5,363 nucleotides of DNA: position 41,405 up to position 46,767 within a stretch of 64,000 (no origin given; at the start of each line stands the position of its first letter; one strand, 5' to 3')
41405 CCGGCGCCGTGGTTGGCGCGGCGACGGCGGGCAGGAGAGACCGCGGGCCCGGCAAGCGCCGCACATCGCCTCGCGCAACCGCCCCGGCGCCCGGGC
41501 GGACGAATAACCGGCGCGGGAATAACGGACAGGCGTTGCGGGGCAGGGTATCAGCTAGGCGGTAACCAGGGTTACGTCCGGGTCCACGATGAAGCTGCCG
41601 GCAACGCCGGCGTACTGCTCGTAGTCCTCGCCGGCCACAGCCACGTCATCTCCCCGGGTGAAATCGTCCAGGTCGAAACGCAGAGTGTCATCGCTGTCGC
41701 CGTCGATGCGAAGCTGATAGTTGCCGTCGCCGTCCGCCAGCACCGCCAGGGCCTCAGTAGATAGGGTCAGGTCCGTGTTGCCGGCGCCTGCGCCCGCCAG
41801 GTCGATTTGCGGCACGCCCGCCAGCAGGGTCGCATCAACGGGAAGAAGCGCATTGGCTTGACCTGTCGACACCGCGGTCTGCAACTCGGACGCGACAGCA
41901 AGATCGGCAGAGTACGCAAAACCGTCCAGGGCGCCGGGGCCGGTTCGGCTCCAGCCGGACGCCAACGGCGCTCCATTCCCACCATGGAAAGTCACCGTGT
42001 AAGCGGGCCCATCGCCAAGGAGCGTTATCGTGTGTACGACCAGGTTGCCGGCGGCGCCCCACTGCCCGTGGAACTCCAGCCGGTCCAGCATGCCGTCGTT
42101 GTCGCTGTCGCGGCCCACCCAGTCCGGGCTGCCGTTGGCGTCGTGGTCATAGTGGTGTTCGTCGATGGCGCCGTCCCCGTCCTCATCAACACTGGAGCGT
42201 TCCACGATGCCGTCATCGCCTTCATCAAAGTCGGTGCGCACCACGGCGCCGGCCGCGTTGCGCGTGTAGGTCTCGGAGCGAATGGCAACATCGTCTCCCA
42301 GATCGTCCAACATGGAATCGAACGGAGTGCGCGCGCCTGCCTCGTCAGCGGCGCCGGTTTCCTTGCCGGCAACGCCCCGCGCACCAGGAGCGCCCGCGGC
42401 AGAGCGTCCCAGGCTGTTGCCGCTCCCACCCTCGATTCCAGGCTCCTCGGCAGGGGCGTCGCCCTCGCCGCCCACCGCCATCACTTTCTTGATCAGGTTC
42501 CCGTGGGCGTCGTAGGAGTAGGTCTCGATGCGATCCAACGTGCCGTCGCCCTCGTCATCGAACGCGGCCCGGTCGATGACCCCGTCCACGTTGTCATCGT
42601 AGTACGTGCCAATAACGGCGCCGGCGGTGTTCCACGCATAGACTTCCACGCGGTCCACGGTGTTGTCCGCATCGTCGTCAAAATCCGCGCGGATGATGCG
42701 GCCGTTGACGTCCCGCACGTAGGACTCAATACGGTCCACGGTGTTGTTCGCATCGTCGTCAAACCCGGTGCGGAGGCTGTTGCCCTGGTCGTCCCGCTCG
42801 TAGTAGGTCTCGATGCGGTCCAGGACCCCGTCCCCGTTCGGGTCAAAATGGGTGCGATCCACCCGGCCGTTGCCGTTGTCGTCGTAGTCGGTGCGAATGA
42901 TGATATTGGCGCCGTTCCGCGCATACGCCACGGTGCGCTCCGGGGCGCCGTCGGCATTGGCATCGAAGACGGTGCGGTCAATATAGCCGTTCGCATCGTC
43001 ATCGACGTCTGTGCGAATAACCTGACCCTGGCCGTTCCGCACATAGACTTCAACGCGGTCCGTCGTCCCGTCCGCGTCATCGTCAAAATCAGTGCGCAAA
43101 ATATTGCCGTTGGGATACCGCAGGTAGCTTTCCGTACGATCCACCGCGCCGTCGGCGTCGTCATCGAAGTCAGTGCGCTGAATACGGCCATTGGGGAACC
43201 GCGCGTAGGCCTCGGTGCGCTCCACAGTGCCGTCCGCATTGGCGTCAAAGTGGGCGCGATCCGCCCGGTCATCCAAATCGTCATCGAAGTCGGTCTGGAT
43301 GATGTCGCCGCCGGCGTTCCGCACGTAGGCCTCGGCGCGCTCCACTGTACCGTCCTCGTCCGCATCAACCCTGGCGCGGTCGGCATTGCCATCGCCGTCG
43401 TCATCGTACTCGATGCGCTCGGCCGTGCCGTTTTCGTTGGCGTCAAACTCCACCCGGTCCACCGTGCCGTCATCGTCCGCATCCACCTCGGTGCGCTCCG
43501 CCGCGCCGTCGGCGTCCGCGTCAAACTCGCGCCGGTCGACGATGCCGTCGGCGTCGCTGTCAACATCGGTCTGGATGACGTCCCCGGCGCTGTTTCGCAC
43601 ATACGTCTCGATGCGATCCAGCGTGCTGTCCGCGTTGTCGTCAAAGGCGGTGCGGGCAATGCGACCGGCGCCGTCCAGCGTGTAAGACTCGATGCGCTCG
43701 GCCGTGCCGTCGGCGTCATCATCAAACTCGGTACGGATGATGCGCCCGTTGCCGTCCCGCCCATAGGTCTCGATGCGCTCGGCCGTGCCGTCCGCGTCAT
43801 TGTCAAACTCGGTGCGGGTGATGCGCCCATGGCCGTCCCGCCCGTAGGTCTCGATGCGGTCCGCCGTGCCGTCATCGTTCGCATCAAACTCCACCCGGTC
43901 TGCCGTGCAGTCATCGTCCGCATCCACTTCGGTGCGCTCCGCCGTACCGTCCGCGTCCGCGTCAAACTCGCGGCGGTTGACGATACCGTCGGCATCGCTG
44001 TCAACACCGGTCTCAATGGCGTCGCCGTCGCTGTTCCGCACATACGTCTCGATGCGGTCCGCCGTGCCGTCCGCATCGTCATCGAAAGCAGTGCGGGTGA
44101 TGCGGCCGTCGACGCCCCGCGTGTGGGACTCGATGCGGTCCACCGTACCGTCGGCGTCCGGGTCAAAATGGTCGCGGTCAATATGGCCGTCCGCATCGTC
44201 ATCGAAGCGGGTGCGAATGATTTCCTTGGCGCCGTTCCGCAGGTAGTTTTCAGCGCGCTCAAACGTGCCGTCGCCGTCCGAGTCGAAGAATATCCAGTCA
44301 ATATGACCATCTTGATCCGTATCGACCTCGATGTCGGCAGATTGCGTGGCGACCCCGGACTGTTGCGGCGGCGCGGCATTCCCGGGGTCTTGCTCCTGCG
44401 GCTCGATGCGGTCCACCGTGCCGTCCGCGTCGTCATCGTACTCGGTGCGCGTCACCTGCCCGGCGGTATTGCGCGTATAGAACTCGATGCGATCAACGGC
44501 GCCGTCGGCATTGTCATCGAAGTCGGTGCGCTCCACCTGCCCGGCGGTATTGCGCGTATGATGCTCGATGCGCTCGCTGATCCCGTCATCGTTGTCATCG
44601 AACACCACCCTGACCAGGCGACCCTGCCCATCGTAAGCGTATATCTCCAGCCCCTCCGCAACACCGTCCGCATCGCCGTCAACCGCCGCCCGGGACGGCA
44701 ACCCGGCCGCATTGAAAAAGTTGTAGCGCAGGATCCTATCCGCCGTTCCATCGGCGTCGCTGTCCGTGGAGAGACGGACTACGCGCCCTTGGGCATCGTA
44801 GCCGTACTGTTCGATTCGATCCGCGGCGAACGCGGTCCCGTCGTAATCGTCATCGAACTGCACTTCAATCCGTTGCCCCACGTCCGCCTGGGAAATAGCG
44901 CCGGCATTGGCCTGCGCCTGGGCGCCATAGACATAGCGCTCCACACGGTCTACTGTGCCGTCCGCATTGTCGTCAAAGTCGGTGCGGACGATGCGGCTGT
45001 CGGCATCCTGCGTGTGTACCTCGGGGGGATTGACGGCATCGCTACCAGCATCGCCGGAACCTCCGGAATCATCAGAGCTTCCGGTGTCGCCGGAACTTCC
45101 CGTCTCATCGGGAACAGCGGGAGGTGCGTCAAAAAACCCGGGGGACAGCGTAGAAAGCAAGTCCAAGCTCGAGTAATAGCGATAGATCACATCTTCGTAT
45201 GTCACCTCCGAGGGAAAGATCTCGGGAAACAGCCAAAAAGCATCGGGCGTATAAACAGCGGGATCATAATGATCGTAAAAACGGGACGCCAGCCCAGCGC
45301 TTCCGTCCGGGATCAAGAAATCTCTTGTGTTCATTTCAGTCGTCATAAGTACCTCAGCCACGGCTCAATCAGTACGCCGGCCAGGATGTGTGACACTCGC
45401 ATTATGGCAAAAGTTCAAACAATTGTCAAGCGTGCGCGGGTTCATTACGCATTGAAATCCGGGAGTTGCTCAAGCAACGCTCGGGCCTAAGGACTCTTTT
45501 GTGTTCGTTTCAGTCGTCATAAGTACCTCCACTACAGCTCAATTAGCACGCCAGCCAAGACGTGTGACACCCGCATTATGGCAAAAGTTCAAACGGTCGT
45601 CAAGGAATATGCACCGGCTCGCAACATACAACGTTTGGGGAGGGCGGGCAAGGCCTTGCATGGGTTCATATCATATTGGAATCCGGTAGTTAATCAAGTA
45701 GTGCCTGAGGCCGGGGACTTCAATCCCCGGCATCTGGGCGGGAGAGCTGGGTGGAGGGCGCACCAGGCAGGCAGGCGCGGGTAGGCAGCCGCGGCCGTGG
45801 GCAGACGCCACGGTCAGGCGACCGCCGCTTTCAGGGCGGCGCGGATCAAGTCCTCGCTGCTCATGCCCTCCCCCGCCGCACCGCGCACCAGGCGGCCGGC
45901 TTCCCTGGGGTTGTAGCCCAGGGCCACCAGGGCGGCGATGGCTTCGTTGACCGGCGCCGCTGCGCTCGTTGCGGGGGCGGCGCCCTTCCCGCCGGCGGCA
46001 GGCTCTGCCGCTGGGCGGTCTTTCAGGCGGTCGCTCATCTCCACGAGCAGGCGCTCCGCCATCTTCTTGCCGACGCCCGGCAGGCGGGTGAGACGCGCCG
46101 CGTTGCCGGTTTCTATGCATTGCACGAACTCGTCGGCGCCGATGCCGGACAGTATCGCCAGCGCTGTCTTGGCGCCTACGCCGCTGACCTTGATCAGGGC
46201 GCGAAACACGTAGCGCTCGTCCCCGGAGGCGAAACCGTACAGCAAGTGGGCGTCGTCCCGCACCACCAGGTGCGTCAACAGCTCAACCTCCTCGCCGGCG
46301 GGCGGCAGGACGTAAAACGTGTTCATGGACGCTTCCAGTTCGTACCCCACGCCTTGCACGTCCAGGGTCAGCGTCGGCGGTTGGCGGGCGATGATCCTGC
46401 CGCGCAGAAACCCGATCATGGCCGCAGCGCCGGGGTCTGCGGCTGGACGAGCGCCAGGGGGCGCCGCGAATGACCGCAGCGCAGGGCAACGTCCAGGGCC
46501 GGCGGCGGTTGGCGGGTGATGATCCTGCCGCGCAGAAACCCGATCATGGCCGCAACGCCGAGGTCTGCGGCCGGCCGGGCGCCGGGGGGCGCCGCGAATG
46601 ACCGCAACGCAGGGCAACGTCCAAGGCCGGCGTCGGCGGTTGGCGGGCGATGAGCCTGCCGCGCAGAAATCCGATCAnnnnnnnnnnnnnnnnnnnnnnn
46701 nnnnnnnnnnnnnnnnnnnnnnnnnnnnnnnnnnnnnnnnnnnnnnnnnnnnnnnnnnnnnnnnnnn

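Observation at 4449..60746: Recurrent tandem duplication of gene boundaries across the window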

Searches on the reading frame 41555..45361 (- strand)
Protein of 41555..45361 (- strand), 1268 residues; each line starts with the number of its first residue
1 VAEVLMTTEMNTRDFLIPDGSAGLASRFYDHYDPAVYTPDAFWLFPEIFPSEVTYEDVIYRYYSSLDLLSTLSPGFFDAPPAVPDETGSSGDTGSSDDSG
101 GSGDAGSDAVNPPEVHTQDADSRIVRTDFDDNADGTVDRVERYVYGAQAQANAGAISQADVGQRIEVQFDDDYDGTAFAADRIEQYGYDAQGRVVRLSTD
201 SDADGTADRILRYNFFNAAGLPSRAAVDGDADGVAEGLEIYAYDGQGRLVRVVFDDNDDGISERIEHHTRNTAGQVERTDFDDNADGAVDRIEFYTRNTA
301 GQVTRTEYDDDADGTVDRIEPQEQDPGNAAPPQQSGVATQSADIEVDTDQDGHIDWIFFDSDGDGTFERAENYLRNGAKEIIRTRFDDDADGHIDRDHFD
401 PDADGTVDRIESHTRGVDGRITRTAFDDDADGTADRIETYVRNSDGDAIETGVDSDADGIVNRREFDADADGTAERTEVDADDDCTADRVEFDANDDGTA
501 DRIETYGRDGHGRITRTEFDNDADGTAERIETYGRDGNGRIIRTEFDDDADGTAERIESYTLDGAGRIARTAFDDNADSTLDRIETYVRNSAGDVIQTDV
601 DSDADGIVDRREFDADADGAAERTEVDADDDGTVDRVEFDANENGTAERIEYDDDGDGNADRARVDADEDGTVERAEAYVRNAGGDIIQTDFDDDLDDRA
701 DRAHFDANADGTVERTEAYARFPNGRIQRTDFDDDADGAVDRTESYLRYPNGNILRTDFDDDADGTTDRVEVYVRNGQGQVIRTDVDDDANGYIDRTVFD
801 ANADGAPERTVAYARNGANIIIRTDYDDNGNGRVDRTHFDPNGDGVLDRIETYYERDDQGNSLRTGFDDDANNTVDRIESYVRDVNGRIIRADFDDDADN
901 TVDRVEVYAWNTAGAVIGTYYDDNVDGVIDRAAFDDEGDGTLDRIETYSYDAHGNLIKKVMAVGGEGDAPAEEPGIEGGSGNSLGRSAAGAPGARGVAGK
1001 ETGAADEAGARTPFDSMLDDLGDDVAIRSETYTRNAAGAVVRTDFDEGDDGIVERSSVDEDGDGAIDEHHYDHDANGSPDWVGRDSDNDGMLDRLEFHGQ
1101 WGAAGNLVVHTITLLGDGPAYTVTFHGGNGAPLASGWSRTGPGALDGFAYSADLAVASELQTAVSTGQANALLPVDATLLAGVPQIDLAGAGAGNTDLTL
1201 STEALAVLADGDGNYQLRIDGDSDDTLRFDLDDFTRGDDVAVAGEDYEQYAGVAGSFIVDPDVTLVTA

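Call 6: search_protein_families(library=ncbifam, proteins=[window:41555-45361:-])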
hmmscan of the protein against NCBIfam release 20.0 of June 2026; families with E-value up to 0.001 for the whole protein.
window:41555-45361:- (1268 aa): 1 family
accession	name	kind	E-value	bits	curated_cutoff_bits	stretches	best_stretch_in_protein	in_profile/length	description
NF053806.1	lanmdlnLanM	equivalog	1.2e-08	35.1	135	1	545-642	32-122/132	lanmodulin LanM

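Call 23: search_protein_families(library=pfam, proteins=[window:41555-45361:-])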
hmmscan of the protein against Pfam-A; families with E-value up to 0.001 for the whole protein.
window:41555-45361:- (1268 aa): 0 families

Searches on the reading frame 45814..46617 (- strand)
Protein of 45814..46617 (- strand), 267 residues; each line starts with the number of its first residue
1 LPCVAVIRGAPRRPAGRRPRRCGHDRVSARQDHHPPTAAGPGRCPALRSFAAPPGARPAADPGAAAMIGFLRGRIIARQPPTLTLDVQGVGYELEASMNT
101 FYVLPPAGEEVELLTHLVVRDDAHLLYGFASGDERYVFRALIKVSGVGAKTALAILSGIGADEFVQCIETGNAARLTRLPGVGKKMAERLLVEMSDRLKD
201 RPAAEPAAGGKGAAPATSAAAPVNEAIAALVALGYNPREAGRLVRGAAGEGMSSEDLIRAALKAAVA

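Call 6: search_protein_families(library=ncbifam, proteins=[window:45814-46617:-])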
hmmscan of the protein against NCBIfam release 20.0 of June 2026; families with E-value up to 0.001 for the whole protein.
window:45814-46617:- (267 aa): 2 families
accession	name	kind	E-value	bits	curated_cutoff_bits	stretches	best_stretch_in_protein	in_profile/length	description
TIGR00084.2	ruvA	equivalog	3.9e-61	206.2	85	1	67-263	1-202/202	Holliday junction branch migration protein RuvA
NF011194.0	PRK14600.1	equivalog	7.1e-22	78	180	1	67-263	1-184/188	Holliday junction branch migration protein RuvA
